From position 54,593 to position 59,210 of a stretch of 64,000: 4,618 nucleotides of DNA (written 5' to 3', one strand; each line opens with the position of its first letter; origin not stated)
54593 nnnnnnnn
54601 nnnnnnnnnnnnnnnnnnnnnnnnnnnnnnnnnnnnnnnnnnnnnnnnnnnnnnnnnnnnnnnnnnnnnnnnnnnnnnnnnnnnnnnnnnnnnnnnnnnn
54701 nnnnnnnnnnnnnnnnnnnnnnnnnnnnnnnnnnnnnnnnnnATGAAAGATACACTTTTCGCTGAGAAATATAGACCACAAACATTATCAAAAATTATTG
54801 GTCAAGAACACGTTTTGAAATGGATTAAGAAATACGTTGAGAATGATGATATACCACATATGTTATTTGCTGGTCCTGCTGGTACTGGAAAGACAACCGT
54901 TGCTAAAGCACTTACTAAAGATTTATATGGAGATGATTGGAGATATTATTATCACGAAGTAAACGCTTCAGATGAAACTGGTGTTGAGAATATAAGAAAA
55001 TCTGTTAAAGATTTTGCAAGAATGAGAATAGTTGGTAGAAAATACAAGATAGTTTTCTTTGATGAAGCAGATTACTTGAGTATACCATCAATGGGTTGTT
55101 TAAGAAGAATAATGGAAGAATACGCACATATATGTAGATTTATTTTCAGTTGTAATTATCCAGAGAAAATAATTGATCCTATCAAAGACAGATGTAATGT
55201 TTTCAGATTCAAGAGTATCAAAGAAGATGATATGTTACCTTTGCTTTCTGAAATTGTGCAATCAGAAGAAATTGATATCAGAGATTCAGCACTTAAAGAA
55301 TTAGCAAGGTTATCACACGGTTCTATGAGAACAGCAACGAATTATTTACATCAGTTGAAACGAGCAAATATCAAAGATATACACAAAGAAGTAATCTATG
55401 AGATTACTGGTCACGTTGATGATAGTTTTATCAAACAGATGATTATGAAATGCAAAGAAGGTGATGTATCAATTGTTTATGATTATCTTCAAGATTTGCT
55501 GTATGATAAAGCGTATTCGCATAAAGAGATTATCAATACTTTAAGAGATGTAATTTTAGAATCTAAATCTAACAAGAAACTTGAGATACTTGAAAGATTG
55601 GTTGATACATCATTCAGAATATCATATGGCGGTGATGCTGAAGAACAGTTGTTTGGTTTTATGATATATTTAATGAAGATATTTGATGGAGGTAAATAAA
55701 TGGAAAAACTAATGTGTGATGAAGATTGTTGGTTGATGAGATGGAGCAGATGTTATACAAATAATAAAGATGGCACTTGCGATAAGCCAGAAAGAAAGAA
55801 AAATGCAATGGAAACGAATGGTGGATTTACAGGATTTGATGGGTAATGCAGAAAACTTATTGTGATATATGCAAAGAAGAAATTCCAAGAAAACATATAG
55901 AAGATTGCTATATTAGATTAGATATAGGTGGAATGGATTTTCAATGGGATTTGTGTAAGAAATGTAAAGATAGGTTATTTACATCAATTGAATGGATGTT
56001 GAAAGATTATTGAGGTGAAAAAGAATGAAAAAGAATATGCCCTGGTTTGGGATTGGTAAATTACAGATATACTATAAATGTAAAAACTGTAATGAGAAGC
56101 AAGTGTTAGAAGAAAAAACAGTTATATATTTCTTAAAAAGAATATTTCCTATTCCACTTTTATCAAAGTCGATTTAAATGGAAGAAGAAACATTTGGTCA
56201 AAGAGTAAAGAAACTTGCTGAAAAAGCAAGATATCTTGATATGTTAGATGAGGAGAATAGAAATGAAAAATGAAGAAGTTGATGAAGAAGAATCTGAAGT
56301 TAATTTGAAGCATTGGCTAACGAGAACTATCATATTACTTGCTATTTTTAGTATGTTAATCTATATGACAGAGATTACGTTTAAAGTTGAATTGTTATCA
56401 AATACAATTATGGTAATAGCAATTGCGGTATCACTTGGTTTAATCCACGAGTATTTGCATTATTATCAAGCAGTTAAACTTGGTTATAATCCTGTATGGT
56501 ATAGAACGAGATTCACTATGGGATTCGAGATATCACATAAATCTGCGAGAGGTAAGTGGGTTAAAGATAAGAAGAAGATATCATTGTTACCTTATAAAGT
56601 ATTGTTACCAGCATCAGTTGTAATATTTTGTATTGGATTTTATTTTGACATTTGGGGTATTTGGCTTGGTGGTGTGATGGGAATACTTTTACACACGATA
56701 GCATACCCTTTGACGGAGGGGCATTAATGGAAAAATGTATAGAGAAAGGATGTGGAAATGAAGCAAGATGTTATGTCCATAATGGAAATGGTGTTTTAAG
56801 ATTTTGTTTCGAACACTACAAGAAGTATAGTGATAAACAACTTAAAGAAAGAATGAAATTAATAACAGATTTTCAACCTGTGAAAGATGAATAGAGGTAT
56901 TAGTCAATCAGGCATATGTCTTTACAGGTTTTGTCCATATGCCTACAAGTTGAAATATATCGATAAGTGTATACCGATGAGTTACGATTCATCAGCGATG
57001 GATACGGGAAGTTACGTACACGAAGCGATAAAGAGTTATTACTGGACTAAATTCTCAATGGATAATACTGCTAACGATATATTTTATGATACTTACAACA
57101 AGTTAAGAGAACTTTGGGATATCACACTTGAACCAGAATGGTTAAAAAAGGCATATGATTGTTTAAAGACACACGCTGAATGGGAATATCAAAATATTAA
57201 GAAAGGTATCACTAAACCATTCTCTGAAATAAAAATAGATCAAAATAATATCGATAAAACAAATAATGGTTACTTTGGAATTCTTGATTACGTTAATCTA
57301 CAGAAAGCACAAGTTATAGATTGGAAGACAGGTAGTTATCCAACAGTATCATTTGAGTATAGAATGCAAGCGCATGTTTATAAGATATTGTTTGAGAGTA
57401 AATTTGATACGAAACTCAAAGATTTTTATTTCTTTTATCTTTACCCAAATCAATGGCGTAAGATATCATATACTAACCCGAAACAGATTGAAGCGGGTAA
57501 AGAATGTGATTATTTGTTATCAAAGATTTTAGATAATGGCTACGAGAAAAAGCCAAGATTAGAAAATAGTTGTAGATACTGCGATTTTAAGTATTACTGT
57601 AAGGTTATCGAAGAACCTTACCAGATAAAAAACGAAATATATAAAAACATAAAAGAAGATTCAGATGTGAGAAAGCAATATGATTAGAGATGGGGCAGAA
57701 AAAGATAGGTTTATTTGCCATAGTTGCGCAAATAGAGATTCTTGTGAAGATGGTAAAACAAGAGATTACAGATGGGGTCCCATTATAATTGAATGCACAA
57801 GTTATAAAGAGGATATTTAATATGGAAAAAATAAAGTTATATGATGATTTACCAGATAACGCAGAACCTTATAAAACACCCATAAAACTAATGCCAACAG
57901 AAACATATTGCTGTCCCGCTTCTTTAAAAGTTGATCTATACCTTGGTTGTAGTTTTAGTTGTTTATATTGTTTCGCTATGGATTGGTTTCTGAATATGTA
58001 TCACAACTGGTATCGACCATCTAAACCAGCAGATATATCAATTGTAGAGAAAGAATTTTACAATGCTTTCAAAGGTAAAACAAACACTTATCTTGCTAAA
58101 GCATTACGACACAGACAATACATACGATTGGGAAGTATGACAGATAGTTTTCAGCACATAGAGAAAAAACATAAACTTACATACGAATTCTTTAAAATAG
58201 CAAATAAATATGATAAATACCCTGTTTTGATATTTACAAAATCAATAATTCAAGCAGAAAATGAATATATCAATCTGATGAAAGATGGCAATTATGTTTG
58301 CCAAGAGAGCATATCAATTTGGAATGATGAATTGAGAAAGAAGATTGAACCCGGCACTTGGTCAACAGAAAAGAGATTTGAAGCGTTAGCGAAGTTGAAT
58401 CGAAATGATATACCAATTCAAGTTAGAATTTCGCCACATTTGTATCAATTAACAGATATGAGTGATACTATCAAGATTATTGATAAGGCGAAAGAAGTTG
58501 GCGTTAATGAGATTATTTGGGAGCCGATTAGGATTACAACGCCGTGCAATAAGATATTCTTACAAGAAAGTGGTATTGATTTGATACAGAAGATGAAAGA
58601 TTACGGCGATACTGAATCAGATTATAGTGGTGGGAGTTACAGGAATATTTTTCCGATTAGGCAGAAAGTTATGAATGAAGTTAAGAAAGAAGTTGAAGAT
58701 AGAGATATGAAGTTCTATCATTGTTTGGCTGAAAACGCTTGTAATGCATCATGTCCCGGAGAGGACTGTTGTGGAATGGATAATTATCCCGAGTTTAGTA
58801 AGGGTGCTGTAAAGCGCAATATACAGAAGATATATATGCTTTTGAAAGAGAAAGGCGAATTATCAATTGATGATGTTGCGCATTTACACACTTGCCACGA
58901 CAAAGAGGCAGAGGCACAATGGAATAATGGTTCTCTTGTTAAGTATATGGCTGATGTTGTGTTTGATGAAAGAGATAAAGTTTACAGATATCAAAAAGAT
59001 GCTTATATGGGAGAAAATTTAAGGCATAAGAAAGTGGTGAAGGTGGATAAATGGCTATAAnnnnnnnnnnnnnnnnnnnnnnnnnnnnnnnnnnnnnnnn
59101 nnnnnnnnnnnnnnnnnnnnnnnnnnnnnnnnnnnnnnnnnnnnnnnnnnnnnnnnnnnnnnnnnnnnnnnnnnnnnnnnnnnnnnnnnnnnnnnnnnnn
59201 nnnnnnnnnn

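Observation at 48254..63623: Compact archaeal-type replication/repair module on a mobile element: PCNA, PriS, XPF-HhH2, RFC-S, Cas4, SplB-like radical SAM and MTase, but no DNA polymerase or helicase recognizable in the window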

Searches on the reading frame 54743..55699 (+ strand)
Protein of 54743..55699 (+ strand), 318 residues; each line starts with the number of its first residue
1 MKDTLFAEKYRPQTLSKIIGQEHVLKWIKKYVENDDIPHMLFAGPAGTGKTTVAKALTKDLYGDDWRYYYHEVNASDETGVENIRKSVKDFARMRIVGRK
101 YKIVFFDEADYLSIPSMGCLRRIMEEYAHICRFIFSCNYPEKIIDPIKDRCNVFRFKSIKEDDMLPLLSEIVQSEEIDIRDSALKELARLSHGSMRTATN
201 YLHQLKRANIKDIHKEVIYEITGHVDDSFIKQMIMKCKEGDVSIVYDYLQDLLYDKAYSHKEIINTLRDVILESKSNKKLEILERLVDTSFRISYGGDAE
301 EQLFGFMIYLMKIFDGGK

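Call 4: search_protein_families(library=pfam, proteins=[window:54743-55699:+], max_evalue=0.01)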
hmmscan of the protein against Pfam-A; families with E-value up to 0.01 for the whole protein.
window:54743-55699:+ (318 aa): 24 families
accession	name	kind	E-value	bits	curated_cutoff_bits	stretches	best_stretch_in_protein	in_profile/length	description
PF08542.16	Rep_fac_C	-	3.6e-14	53.3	23.6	1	227-306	3-85/88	Replication factor C C-terminal domain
PF00004.35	AAA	-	2.3e-13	51.1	21.2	1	40-155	1-127/131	ATPase family associated with various cellular activities (AAA)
PF13177.12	DNA_pol3_delta2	-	1.5e-10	41.7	27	1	78-159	80-160/161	DNA polymerase III, delta subunit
PF05496.18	RuvB_N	-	5.2e-06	26.7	27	1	11-62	2-58/159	Holliday junction DNA helicase RuvB P-loop domain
PF03215.21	Rad17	-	1.9e-05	25.1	23.8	1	5-90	8-98/186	Rad17 P-loop domain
PF13401.12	AAA_22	-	3.4e-05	24.6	27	1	40-89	8-55/130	AAA domain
PF21960.2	RCF1-5-like_lid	-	4.3e-05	23.8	27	1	167-203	2-39/43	RCF1/5-like, AAA+ ATPase lid domain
PF20720.3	nSTAND3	-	6.1e-05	23.2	27.2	1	40-71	20-51/155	Novel STAND NTPase 3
PF22608.2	DNAX_ATPase_lid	-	7.7e-05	22.8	27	1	168-198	6-36/49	DNA polymerase III clamp loader subunit, ATPase lid domain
PF00931.28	NB-ARC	-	9.1e-05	22.3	23.5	1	22-86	3-68/248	NB-ARC domain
PF13173.12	AAA_14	-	0.00011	22.6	27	1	41-127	6-88/129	AAA domain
PF25199.1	nSTAND_NTPase5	-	0.00016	21.9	34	1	34-136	38-131/145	Novel STAND NTPase 5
PF12775.13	AAA_7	-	0.00038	20.5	25.8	1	39-89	35-83/181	P-loop containing dynein motor region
PF13238.12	AAA_18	-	0.00079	20.3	29.4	1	42-82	3-44/128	AAA domain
PF13191.12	AAA_16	-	0.0012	19.8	32.6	1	30-68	14-55/167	AAA ATPase domain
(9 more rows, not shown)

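Call 9: search_dna_similar(query=window:54743-55699:+, collection=phages, mode=protein, max_rows=25)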
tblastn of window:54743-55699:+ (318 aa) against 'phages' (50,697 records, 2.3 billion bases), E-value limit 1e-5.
Records with a match: 2614; places in all: 2623; records where one place covers at least 80% of the query: 471.
Best place of each record, by identity: <60% 2614.
By first word of the organism name: Escherichia 667; Synechococcus 377; Klebsiella 217; Salmonella 204; Vibrio 176; Shigella 89; Aeromonas 82; Acinetobacter 75; Erwinia 67; Cyanophage 61; and 72 more.
By host as written in the record: - 497; Escherichia coli 278; Synechococcus 107; Klebsiella pneumoniae 61; Erwinia amylovora 44; Synechococcus sp. 38; Escherichia coli O157:H7 38; Salmonella enterica 30; and 578 more.
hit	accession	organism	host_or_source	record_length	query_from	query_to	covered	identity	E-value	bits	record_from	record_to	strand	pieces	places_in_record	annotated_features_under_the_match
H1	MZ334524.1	Haloarcula virus HCTV-16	Haloarcula californiae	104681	1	310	97%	33.8%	9e-55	197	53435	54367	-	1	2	replication factor C small subunit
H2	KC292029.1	Haloarcula californiae tailed virus 1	Haloarcula californiae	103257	1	310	97%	33.8%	9e-55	197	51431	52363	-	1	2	90: replication factor C small subunit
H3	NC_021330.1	Haloarcula californiae tailed virus 1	Haloarcula californiae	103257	1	310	97%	33.8%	9e-55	197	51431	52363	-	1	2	90: clamp loader of DNA polymerase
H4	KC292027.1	Halovirus HCTV-5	Haloarcula californiae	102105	1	310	97%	33.4%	2e-53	193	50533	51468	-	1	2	93: replication factor C small subunit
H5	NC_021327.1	Halovirus HCTV-5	Haloarcula californiae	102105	1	310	97%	33.4%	2e-53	193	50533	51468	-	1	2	93: clamp loader of DNA polymerase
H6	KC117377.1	Haloarcula vallismortis tailed virus 1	Haloarcula vallismortis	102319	1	310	97%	32.8%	3e-53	193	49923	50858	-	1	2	96: replication factor C small subunit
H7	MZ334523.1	Haloarcula virus HVTV-2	Haloarcula vallismortis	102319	1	310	97%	32.8%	3e-53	193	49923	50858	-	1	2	replication factor C small subunit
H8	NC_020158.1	Haloarcula vallismortis tailed virus 1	Haloarcula vallismortis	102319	1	310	97%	32.8%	3e-53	193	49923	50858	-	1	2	96: clamp loader of DNA polymerase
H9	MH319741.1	Marine virus AG-345-E15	single cell amplified by WGA-X; seawater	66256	1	311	98%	29.5%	5e-29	122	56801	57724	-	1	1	record has no annotation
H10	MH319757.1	Marine virus AG-345-O18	single cell amplified by WGA-X; seawater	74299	1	311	98%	28.9%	8e-28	119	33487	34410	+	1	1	record has no annotation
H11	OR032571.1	Synechococcus phage DSL-LC02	Synechococcus sp.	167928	3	291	91%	31.0%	7e-29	122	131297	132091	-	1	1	AAA family ATPase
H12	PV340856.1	Synechococcus phage Sf-FS3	Synechococcus sp. WH8102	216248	2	291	91%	30.7%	7e-27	116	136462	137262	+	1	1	clamp loader of DNA polymerase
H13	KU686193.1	Synechococcus phage S-CAM1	Synechococcus sp.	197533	2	311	97%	28.7%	3e-26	114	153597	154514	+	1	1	DNA polymerase sliding clamp loader small subunit | hypothetical protein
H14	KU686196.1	Synechococcus phage S-CAM1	Synechococcus sp.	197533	2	311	97%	28.7%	3e-26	114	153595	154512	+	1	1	DNA polymerase sliding clamp loader small subunit | hypothetical protein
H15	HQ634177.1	Synechococcus phage S-CAM1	Synechococcus sp. WH7803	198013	2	311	97%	28.7%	3e-26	114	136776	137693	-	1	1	sliding clamp loader | hypothetical protein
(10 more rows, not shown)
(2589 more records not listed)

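Call 15: find_related_loci(query=window:54743-55699:+, collection=viral_contigs, flank=10000)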
Query window:54743-55699:+ (318 aa) in viral_contigs; peptide patterns used: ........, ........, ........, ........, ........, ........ (x = any residue, [..] = any of these).
22 stretches matched a pattern, but none encodes a relative of the query by tblastn (E <= 1e-3).

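Call 55: search_protein_families(library=ncbifam, proteins=[window:54743-55699:+], max_evalue=0.01)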
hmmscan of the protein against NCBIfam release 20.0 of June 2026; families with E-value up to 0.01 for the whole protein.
window:54743-55699:+ (318 aa): 87 families (the best 25 are shown)
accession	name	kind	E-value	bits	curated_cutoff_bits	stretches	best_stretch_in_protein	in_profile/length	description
NF001679.0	PRK00440.1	equivalog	2.7e-96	322.4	303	1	2-311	4-315/322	replication factor C small subunit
NF003157.0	PRK04132.1-2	equivalog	1.1e-65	222.1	1103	2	51-305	598-854/864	replication factor C small subunit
NF009067.0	PRK12402.1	equivalog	1.4e-58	198.5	317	2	81-303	106-329/340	replication factor C small subunit 2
NF003159.0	PRK04132.1-4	equivalog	1.9e-58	198.2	999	2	50-301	584-837/852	replication factor C small subunit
TIGR02397.1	dnaX_nterm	equivalog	5.5e-49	167.3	250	2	71-279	89-299/355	DNA polymerase III subunit gamma/tau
NF003158.0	PRK04132.1-3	equivalog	1.9e-47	161.2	1750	3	51-137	561-648/1437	replication factor C small subunit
NF011523.0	PRK14962.1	equivalog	4.9e-43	147.6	576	2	72-287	90-307/474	DNA polymerase III subunits gamma and tau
NF004046.1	PRK05563.1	equivalog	5.8e-42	144.3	400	2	72-284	91-305/567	DNA polymerase III subunit gamma/tau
NF011514.0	PRK14953.1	equivalog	1.5e-41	142.9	536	2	72-288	92-306/488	DNA polymerase III subunits gamma and tau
NF011510.0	PRK14948.1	equivalog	4.5e-38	131.4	593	2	72-282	96-307/640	DNA polymerase III subunit gamma/tau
NF004549.0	PRK05896.1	equivalog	1.3e-37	129.9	578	2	72-276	92-298/642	DNA polymerase III subunits gamma and tau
NF011526.0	PRK14965.1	equivalog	7.4e-37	127.4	670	2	72-283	92-305/578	DNA polymerase III subunits gamma and tau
NF011512.0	PRK14950.1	equivalog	2.1e-32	113.1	593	2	72-282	93-307/585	DNA polymerase III subunits gamma and tau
NF011522.0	PRK14961.1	equivalog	3.1e-31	108.5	562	2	71-246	91-265/363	DNA polymerase III subunits gamma and tau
NF005173.0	PRK06647.1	equivalog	3.7e-31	108.6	623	2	72-252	92-271/568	DNA polymerase III subunits gamma and tau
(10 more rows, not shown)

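Call 94: get_annotated_region(hit=H1, flank=20000)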
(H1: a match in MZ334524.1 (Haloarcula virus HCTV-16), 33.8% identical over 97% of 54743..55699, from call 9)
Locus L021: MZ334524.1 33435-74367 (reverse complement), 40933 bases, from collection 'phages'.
description: Haloarcula virus HCTV-16 isolate HCTV-16/31, complete genome.
organism: Haloarcula virus HCTV-16 (NCBI taxid 2877980)
taxonomy: Viruses; Duplodnaviria; Heunggongvirae; Uroviricota; Caudoviricetes; Thumleimavirales; Druskaviridae; Hacavirus
host: Haloarcula californiae; source: solar saltern; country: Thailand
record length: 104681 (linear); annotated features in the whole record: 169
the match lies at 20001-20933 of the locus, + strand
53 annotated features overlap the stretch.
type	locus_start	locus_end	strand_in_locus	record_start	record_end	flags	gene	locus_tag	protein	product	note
CDS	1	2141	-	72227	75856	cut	-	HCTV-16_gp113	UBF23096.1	zeta toxin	-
CDS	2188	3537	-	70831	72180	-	-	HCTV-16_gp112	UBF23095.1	phage Mu gpF-like protein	-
CDS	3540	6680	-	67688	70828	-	-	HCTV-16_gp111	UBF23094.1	hypothetical protein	-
CDS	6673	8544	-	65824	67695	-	-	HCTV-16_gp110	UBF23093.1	portal protein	-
CDS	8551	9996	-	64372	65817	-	-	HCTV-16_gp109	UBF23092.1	terminase large subunit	-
CDS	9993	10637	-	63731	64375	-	-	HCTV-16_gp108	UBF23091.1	HNH endonuclease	-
CDS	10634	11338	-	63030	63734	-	-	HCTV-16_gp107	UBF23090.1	HTH domain-containing protein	-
CDS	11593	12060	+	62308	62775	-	-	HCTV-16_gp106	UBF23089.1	hypothetical protein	-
CDS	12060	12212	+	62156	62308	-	-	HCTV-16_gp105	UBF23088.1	hypothetical protein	-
CDS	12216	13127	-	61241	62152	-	-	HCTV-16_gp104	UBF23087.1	DNA repair and recombination protein RadA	-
CDS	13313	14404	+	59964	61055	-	-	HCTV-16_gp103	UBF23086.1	hypothetical protein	-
CDS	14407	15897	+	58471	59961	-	-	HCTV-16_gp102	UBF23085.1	AAA domain-containing protein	-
CDS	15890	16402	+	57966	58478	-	-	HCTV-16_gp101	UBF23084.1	hypothetical protein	-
CDS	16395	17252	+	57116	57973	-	-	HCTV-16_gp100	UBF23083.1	DNA polymerase sliding clamp PCNA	-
CDS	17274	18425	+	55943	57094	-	-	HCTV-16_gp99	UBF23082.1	DNA primase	eukaryotic/archaeal primase small subunit (N-terminal region) and large subunit (C-terminal region)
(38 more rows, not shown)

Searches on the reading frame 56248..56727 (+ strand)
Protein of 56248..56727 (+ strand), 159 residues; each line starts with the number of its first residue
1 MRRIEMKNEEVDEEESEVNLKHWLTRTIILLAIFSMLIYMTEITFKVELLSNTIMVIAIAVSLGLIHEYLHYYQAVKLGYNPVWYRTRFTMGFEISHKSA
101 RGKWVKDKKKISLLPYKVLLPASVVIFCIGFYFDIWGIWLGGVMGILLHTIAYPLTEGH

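Call 4: search_protein_families(library=pfam, proteins=[window:56248-56727:+], max_evalue=0.01)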
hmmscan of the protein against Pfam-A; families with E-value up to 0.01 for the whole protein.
window:56248-56727:+ (159 aa): 0 families

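Call 6: search_protein_families(library=phrogs, proteins=[window:56248-56727:+], max_evalue=0.01)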
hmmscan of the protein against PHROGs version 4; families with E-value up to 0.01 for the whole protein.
window:56248-56727:+ (159 aa): 0 families

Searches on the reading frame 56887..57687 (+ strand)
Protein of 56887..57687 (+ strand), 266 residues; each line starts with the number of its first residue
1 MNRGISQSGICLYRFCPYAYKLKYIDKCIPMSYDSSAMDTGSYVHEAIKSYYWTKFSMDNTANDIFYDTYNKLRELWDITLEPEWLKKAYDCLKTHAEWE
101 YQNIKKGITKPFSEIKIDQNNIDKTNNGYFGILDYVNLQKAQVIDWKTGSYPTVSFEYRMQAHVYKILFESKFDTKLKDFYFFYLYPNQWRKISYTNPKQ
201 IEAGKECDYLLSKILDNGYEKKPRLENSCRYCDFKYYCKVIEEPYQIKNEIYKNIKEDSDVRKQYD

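Call 4: search_protein_families(library=pfam, proteins=[window:56887-57687:+], max_evalue=0.01)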
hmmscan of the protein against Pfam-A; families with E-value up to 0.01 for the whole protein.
window:56887-57687:+ (266 aa): 2 families
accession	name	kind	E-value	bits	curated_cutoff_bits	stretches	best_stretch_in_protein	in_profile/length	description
PF12705.13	PDDEXK_1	-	2.1e-19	70.9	22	1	5-239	2-247/247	PD-(D/E)XK nuclease superfamily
PF01930.23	Cas_Cas4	-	2.8e-05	24.7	22.7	0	131-239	54-159/160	Domain of unknown function DUF83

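Call 55: search_protein_families(library=ncbifam, proteins=[window:56887-57687:+], max_evalue=0.01)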
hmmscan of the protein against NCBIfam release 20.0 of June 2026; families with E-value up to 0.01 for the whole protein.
window:56887-57687:+ (266 aa): 2 families
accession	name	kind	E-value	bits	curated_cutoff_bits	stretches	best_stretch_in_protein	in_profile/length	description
TIGR00372.1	cas4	equivalog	3.9e-08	33.3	65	1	125-239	64-179/180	CRISPR-associated protein Cas4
TIGR02786.1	addB_alphas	equivalog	0.0003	19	486.5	1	18-154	768-909/1024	double-strand break repair protein AddB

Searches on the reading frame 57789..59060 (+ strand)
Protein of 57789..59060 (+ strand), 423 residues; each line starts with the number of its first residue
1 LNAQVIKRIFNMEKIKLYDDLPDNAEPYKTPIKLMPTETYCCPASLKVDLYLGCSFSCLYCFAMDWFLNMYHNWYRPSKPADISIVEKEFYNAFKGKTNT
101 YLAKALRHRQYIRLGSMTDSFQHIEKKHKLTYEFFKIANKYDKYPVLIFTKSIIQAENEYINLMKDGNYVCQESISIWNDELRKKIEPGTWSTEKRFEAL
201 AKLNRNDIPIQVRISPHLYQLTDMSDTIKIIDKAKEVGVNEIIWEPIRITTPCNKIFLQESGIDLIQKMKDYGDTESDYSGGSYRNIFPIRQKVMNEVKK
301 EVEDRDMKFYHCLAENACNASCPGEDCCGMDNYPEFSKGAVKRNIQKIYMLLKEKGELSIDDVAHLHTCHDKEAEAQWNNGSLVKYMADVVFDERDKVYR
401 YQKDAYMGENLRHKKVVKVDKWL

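Call 4: search_protein_families(library=pfam, proteins=[window:57789-59060:+], max_evalue=0.01)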
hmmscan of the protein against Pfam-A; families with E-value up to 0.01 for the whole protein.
window:57789-59060:+ (423 aa): 1 family
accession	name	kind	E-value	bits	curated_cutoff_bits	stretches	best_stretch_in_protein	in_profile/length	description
PF04055.27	Radical_SAM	-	0.0059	17.2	29.5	0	51-212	4-146/166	Radical SAM superfamily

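Call 6: search_protein_families(library=phrogs, proteins=[window:57789-59060:+], max_evalue=0.01)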
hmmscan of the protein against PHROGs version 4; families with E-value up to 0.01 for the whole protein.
window:57789-59060:+ (423 aa): 2 families
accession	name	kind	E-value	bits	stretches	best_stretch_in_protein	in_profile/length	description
phrog_13321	-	unknown function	1.6e-22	81.1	1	48-302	46-282/307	-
phrog_9252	-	DNA, RNA and nucleotide metabolism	2.7e-05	24.2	1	113-244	171-300/480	DNA repair photolyase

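Call 55: search_protein_families(library=ncbifam, proteins=[window:57789-59060:+], max_evalue=0.01)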
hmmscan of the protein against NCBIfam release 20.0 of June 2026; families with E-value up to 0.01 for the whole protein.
window:57789-59060:+ (423 aa): 4 families
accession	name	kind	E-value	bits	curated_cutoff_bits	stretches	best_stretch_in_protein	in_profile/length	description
NF033668.1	rSAM_PA0069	hypoth_equivalog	1.3e-24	86.8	360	1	48-258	61-265/348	PA0069 family radical SAM protein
NF038135.1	rSAM_Rv2578c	equivalog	4.4e-17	62.1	430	1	43-271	59-287/317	Rv2578c family radical SAM protein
NF038136.1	rSAM_Rv_intein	exception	4.2e-13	49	700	1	102-239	370-509/574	intein-containing Rv2578c family radical SAM protein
TIGR04470.1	rSAM_mob_pairB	equivalog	1.3e-05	24.7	410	1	46-231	20-189/285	radical SAM mobile pair protein B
